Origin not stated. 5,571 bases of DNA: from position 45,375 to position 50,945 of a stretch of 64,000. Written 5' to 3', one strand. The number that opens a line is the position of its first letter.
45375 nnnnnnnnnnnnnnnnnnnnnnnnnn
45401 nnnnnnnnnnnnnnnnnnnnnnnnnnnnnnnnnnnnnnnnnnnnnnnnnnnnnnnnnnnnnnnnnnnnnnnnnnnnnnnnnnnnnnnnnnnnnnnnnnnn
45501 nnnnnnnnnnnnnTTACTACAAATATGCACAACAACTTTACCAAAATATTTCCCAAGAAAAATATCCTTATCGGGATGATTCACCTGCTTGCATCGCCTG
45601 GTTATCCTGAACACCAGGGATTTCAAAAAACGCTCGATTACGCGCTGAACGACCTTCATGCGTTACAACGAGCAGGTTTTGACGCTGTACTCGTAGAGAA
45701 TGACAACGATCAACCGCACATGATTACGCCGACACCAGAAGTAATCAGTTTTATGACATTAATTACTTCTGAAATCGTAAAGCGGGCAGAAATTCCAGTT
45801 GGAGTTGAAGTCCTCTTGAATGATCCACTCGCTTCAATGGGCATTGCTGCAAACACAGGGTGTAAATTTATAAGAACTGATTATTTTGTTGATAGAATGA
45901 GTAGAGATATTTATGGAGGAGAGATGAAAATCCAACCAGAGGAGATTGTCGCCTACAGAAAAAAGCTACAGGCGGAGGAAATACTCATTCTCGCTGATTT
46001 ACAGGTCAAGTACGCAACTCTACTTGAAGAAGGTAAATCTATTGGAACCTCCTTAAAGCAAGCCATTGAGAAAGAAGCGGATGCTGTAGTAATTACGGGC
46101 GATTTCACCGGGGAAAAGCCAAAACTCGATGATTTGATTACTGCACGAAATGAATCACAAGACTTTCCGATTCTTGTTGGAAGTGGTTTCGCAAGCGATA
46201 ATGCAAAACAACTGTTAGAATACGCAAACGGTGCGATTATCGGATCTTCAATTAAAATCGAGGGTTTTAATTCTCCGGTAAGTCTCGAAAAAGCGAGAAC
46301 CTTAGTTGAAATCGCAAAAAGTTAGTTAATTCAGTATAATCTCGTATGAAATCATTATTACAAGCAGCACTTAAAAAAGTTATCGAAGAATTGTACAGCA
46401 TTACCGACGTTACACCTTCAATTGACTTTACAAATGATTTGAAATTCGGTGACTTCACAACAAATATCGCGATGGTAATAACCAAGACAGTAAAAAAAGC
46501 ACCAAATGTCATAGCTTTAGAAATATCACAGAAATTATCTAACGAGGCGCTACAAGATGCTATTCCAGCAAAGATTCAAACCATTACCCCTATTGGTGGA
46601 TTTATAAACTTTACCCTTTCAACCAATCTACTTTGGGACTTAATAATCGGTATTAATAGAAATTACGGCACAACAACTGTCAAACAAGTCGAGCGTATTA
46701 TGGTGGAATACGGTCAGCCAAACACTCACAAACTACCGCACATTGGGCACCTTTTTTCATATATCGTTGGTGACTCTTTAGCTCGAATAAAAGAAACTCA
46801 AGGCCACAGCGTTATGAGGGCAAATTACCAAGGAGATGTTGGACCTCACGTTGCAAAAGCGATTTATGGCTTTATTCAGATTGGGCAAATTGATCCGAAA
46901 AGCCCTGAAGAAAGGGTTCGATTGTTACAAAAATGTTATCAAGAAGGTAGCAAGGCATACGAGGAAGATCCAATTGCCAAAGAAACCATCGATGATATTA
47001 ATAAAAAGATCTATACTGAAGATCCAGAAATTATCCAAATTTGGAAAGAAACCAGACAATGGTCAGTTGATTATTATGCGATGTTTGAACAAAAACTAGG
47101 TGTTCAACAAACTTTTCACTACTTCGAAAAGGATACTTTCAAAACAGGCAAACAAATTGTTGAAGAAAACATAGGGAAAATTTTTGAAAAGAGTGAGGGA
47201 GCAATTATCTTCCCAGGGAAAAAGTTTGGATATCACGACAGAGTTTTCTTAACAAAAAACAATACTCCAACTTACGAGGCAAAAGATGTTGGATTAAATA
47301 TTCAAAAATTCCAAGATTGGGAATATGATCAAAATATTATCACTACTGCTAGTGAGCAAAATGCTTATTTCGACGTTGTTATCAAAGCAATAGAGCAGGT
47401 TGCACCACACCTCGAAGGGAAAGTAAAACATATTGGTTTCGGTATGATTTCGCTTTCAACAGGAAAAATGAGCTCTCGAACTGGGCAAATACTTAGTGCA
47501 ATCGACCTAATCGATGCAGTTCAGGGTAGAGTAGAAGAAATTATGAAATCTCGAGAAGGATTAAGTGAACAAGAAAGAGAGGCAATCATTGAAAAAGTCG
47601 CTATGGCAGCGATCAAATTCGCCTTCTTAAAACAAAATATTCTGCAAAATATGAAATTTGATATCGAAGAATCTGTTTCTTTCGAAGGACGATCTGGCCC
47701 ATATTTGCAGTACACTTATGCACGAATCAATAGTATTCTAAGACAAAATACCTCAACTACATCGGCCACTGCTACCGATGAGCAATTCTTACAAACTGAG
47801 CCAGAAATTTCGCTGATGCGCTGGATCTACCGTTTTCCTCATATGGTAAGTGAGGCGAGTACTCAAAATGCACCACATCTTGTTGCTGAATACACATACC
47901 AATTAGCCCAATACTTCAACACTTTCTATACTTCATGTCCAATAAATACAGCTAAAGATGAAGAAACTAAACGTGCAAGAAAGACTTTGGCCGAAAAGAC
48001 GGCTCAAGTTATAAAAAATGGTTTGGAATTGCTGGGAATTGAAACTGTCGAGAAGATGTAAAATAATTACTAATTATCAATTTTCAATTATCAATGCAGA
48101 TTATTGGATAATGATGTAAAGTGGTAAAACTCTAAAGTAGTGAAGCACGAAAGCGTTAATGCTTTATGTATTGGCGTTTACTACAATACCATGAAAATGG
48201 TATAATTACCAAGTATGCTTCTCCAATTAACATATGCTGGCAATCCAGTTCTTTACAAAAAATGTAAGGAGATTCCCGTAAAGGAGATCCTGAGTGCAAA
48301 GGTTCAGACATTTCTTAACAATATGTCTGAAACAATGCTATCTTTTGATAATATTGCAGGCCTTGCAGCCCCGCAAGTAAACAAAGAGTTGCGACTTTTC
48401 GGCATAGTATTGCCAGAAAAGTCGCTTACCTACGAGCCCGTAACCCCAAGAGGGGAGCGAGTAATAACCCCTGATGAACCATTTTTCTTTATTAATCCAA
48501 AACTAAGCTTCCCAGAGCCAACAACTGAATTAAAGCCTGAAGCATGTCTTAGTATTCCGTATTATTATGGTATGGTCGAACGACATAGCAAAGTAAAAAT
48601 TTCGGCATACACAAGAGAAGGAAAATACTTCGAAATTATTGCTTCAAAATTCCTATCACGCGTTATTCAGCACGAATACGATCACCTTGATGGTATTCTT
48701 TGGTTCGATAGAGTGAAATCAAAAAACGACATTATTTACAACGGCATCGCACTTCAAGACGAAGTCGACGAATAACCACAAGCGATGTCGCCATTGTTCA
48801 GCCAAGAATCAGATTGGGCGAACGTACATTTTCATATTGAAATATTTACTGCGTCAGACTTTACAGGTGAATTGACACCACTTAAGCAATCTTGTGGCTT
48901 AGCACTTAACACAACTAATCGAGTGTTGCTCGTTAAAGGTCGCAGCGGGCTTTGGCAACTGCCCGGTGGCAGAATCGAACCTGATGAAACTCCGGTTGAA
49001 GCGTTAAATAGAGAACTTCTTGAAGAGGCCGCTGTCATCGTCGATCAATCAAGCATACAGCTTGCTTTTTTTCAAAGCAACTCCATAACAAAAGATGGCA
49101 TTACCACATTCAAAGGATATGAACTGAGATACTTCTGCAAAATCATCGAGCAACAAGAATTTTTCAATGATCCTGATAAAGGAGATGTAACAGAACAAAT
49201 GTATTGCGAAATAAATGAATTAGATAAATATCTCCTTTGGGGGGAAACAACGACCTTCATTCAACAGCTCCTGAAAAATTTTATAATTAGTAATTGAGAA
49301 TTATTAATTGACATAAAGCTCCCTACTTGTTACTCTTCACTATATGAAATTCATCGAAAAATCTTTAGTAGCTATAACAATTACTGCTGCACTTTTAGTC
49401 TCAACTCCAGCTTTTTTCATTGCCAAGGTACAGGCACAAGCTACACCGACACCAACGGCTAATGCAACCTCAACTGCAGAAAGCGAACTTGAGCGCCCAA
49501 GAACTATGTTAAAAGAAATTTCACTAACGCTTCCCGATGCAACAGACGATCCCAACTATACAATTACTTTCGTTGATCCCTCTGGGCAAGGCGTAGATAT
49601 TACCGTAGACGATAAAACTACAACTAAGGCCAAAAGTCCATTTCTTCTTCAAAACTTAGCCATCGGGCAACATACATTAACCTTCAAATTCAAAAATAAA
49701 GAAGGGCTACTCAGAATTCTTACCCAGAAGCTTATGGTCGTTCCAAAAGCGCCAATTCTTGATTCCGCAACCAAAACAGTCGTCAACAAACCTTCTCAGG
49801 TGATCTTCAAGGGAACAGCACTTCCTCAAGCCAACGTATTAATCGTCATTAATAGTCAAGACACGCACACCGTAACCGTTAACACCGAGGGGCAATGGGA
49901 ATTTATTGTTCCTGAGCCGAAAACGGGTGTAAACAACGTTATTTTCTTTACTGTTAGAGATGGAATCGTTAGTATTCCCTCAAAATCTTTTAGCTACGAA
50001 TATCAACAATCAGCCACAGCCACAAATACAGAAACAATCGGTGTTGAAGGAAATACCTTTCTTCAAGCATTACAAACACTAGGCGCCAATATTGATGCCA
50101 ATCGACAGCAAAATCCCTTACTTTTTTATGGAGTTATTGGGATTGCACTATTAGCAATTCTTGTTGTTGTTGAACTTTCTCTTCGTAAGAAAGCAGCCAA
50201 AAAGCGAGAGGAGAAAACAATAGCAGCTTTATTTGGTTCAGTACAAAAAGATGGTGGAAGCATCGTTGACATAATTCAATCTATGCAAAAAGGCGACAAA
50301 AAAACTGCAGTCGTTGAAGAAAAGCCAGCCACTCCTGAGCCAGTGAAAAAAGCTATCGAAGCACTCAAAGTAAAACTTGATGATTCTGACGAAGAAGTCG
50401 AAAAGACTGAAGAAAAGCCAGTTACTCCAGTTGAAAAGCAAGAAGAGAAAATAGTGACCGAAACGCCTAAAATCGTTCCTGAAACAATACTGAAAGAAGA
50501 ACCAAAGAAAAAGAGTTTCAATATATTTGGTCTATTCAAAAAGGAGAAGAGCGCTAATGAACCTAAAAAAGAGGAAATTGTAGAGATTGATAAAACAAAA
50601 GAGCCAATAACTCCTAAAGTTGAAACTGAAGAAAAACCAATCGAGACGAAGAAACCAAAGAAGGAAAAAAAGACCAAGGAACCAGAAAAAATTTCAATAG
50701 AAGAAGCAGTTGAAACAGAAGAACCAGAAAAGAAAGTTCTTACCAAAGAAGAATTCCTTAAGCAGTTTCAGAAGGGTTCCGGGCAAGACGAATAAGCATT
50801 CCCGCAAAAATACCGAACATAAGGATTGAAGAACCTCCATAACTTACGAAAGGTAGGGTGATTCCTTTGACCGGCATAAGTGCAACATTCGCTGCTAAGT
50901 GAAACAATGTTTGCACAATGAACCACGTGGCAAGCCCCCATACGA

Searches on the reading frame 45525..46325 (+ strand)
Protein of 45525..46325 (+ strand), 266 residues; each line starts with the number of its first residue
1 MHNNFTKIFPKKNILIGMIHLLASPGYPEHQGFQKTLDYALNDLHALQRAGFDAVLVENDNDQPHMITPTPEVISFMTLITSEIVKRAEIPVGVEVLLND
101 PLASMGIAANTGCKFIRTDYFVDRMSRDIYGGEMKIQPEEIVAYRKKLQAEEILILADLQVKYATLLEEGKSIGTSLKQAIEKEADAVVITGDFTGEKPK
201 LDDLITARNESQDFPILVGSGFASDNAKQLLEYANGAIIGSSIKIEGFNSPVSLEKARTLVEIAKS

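Call 7: search_protein_families(library=pfam, proteins=[window:45525-46325:+])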
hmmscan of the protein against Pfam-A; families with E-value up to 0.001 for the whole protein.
window:45525-46325:+ (266 aa): 1 family
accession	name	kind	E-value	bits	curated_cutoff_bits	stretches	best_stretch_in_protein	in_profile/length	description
PF03437.21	BtpA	-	5.6e-60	203.4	30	1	12-265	2-253/254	BtpA family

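Call 46: search_protein_families(library=ncbifam, proteins=[window:45525-46325:+], max_evalue=0.1)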
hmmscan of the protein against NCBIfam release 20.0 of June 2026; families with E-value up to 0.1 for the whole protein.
window:45525-46325:+ (266 aa): 3 families
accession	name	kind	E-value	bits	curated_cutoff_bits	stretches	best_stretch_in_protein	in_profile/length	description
TIGR00259.1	thylakoid_BtpA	subfamily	8.8e-59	199.1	153.4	1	13-264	2-253/257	BtpA/SgcQ family protein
NF045918.1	PhsystIBiosynBtpA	equivalog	2.4e-47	161.5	400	1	6-259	2-255/261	photosystem I biogenesis protein BtpA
TIGR01055.1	parE_Gneg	equivalog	0.095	11.1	723.35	0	166-236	414-484/625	DNA topoisomerase IV subunit B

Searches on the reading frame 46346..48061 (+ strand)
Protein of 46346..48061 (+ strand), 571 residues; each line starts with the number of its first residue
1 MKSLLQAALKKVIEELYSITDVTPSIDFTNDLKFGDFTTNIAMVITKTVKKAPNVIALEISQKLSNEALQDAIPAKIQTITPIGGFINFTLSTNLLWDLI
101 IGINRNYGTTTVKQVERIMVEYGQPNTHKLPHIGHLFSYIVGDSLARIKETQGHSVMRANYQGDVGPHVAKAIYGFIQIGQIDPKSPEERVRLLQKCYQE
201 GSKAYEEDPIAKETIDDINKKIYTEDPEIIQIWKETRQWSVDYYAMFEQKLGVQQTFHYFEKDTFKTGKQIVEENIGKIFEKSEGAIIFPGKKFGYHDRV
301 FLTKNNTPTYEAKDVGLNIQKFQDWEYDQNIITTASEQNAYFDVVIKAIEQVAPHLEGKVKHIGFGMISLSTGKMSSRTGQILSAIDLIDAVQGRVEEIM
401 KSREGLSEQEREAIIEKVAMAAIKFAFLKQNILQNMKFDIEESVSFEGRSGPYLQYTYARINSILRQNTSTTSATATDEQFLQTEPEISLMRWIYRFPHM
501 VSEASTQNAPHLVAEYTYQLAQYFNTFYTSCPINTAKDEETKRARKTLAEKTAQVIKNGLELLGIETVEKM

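Call 7: search_protein_families(library=pfam, proteins=[window:46346-48061:+])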
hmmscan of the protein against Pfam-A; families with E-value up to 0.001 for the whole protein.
window:46346-48061:+ (571 aa): 3 families
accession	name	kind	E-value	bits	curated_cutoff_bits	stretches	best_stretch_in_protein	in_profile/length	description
PF00750.26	tRNA-synt_1d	-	1e-37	130.4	23.3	1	109-439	13-348/349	tRNA synthetases class I (R), catalytic domain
PF05746.21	DALR_1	-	2.5e-35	121.5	22.3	1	454-571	1-117/117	DALR anticodon binding domain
PF03485.21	Arg_tRNA_synt_N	-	2.9e-14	53.9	21.5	1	5-91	3-85/85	Arginyl tRNA synthetase N terminal domain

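Call 55: find_homologous_proteins(query=window:46346-48061:+, max_evalue=1e-100)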
Query window:46346-48061:+ (571 aa): 2645 proteins with E <= 1e-100 among 8000 candidates; the best 120 are listed.
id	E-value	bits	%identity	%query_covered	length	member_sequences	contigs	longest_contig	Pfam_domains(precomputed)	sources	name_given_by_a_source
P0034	0.0e+0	1271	100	100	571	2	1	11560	PF05746.22,PF00750.26,PF03485.22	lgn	-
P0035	2.7e-242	823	64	100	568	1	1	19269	PF05746.22,PF00750.26,PF03485.22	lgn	-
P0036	1.0e-238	812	62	100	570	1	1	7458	PF05746.22,PF00750.26,PF03485.22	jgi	jgi:arginyl-tRNA synthetase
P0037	1.3e-238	811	63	100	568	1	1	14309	PF05746.22,PF00750.26,PF03485.22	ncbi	-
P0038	5.9e-236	802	62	100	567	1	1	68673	PF05746.22,PF00750.26,PF03485.22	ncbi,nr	ncbi:arginine--tRNA ligase [bacterium]|nr:arginine--tRNA ligase [bacterium]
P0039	1.9e-232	791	62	100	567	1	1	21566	PF05746.22,PF00750.26,PF03485.22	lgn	-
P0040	5.5e-231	786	62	99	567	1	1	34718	PF05746.22,PF00750.26,PF03485.22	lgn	-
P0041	3.5e-229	780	61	99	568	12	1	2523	PF05746.22,PF00750.26,PF03485.22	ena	-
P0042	6.8e-228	776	61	99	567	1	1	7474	PF05746.22,PF00750.26,PF03485.22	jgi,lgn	-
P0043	1.2e-227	775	60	99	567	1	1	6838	PF05746.22,PF00750.26,PF03485.22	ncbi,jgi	jgi:arginyl-tRNA synthetase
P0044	1.4e-227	775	61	100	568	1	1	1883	PF05746.22,PF00750.26,PF03485.22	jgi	-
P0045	1.4e-225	768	59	100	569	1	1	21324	PF05746.22,PF00750.26,PF03485.22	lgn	-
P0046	8.0e-224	762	62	100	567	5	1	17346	PF05746.22,PF00750.26,PF03485.22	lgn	-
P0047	7.8e-221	753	60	100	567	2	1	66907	PF05746.22,PF00750.26,PF03485.22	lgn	-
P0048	3.5e-215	734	57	100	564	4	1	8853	PF05746.22,PF00750.26,PF03485.22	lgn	-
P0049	2.0e-209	715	56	100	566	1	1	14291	PF05746.22,PF00750.26,PF03485.22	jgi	-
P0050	4.8e-206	704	69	80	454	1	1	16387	PF05746.22,PF00750.26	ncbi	ncbi:MAG: arginine--tRNA ligase, partial [Patescibacteria group bacterium]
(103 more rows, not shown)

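Call 56: find_encoding_contigs(protein=P0035, flank=5000, max_places=2)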
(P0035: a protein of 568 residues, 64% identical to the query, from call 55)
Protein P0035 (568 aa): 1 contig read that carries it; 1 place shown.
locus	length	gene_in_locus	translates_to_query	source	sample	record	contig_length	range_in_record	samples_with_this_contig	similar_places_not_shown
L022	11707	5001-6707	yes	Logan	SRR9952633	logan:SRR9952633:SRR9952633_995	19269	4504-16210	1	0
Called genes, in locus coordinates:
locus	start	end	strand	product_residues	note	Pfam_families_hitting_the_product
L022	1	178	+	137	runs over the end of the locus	PF02367:TsaE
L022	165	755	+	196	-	-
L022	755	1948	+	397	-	PF00534:Glycos_transf_1, PF13692:Glyco_trans_1_4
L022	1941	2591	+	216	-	-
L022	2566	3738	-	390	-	PF07690:MFS_1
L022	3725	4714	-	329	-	PF00814:TsaD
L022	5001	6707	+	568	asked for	PF03485:Arg_tRNA_synt_N, PF00750:tRNA-synt_1d, PF05746:DALR_1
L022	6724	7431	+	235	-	-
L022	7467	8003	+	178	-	PF01327:Pep_deformylase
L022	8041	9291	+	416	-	-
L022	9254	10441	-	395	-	PF01098:FTSW_RODA_SPOVE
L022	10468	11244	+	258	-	-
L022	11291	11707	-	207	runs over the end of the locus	PF00929:RNase_T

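Call 57: find_encoding_contigs(protein=P0038, flank=5000, max_places=2)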
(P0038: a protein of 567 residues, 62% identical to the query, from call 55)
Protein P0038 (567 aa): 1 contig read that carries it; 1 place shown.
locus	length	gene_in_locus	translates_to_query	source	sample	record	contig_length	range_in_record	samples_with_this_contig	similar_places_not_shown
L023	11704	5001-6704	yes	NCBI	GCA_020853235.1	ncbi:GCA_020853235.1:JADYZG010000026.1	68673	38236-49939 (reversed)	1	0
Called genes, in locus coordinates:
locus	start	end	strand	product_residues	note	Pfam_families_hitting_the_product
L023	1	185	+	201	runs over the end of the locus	-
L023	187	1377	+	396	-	PF00534:Glycos_transf_1, PF13692:Glyco_trans_1_4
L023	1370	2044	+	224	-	-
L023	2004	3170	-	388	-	PF07690:MFS_1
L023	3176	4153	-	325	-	PF00814:TsaD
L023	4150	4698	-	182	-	PF13302:Acetyltransf_3 (weak), PF13420:Acetyltransf_4 (weak), PF00583:Acetyltransf_1, PF13673:Acetyltransf_10, PF13508:Acetyltransf_7, PF08445:FR47 (weak)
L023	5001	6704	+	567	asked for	PF03485:Arg_tRNA_synt_N, PF00750:tRNA-synt_1d, PF05746:DALR_1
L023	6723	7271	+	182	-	PF01327:Pep_deformylase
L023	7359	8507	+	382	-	-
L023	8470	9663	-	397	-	PF01098:FTSW_RODA_SPOVE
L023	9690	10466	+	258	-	-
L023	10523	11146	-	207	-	PF00929:RNase_T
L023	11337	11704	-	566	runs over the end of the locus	PF00496:SBP_bac_5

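Call 58: find_encoding_contigs(protein=P0050, flank=5000, max_places=2)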
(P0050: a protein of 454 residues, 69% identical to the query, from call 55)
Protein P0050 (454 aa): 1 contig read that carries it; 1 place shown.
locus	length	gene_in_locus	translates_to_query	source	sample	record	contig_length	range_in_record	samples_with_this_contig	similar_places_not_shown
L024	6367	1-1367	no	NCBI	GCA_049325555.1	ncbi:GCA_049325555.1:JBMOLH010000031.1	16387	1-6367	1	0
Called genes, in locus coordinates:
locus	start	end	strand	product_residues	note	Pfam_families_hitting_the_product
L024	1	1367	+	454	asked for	PF00750:tRNA-synt_1d, PF05746:DALR_1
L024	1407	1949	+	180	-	PF01327:Pep_deformylase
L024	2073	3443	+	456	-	-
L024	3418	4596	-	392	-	PF01098:FTSW_RODA_SPOVE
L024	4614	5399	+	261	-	-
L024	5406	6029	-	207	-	PF00929:RNase_T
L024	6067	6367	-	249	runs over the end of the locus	PF24827:AstE_AspA_cat (weak)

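Call 61: find_encoding_contigs(protein=P0040, flank=4000, max_places=1)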
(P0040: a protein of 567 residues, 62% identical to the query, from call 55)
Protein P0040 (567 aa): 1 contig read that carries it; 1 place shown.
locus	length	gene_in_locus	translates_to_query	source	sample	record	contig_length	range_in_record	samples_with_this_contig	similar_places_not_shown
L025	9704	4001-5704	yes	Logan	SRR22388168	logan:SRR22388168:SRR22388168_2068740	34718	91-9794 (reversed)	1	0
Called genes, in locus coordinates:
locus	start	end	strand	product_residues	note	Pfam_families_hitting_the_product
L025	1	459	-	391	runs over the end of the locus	PF07690:MFS_1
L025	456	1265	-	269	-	PF00583:Acetyltransf_1, PF13508:Acetyltransf_7 (faint)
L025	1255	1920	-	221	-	PF00583:Acetyltransf_1, PF13508:Acetyltransf_7 (weak)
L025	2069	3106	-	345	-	PF00814:TsaD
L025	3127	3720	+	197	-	-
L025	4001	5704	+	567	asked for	PF03485:Arg_tRNA_synt_N, PF00750:tRNA-synt_1d, PF05746:DALR_1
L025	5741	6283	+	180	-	PF01327:Pep_deformylase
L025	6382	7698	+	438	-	-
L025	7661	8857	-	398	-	PF01098:FTSW_RODA_SPOVE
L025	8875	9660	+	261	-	-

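Call 62: find_encoding_contigs(protein=P0047, flank=4000, max_places=1)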
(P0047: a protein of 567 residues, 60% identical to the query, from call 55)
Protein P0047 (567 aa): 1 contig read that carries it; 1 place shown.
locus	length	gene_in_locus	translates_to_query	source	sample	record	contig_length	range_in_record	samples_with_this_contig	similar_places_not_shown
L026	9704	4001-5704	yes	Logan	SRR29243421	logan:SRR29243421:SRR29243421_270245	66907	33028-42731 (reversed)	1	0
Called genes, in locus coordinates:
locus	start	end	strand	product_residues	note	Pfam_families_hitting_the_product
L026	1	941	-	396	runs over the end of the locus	PF07690:MFS_1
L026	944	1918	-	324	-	PF00814:TsaD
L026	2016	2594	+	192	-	-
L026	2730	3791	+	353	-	-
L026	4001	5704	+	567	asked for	PF03485:Arg_tRNA_synt_N, PF00750:tRNA-synt_1d, PF05746:DALR_1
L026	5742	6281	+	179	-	PF01327:Pep_deformylase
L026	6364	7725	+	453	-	-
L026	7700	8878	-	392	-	PF01098:FTSW_RODA_SPOVE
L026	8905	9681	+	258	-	-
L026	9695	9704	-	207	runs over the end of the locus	PF00929:RNase_T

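Call 63: find_encoding_contigs(protein=P0049, flank=4000, max_places=1)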
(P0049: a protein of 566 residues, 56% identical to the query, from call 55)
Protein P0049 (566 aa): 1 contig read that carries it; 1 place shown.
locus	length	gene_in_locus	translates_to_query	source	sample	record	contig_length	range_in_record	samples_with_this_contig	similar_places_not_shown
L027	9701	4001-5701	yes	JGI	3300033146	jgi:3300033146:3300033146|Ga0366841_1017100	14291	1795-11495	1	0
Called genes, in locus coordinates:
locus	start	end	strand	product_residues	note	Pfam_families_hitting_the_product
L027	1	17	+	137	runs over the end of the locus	PF02367:TsaE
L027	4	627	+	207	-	-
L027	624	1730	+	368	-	PF00534:Glycos_transf_1, PF13692:Glyco_trans_1_4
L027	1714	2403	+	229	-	-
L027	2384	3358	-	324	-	PF00814:TsaD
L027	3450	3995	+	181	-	-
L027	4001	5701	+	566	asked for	PF03485:Arg_tRNA_synt_N, PF00750:tRNA-synt_1d, PF05746:DALR_1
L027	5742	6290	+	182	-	PF01327:Pep_deformylase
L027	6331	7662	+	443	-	-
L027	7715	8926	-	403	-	PF01098:FTSW_RODA_SPOVE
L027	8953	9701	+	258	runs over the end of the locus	-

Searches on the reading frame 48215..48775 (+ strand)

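Call 7: search_protein_families(library=pfam, proteins=[window:48215-48775:+])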
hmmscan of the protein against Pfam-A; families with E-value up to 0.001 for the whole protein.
window:48215-48775:+ (186 aa): 1 family
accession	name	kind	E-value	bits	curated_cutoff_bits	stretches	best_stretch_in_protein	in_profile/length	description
PF01327.26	Pep_deformylase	-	1.7e-39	135.4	22.8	1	4-170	3-153/156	Polypeptide deformylase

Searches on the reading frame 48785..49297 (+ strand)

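Call 7: search_protein_families(library=pfam, proteins=[window:48785-49297:+])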
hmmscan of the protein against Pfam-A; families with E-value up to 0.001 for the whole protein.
window:48785-49297:+ (170 aa): 1 family
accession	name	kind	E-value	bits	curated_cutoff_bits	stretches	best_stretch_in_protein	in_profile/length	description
PF00293.34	NUDIX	-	5.9e-14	52.7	21.1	1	40-149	10-121/134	NUDIX domain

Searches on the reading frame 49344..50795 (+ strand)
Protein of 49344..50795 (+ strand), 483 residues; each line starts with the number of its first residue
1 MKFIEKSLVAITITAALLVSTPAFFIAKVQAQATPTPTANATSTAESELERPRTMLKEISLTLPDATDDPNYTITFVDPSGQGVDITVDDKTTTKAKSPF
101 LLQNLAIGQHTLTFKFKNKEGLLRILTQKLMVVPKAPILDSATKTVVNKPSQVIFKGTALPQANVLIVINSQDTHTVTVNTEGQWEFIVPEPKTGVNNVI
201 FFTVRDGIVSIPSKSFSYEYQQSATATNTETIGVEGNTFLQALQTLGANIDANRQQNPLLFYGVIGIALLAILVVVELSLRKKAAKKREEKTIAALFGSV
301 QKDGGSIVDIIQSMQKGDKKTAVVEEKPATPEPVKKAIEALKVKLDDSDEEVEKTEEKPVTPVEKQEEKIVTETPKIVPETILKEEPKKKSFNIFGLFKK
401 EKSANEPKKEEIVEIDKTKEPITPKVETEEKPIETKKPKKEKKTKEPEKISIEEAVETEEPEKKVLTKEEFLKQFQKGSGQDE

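Call 7: search_protein_families(library=pfam, proteins=[window:49344-50795:+])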
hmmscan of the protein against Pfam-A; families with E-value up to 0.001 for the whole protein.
window:49344-50795:+ (483 aa): 0 families

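Call 46: search_protein_families(library=ncbifam, proteins=[window:49344-50795:+], max_evalue=0.1)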
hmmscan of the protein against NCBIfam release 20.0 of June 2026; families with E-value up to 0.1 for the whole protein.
window:49344-50795:+ (483 aa): 1 family
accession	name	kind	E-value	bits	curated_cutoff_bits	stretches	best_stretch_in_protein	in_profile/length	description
NF033510.3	Ca_tandemer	repeat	0.0015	18.9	50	1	137-191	14-71/96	Ca2+-stabilized repeat-containing adhesin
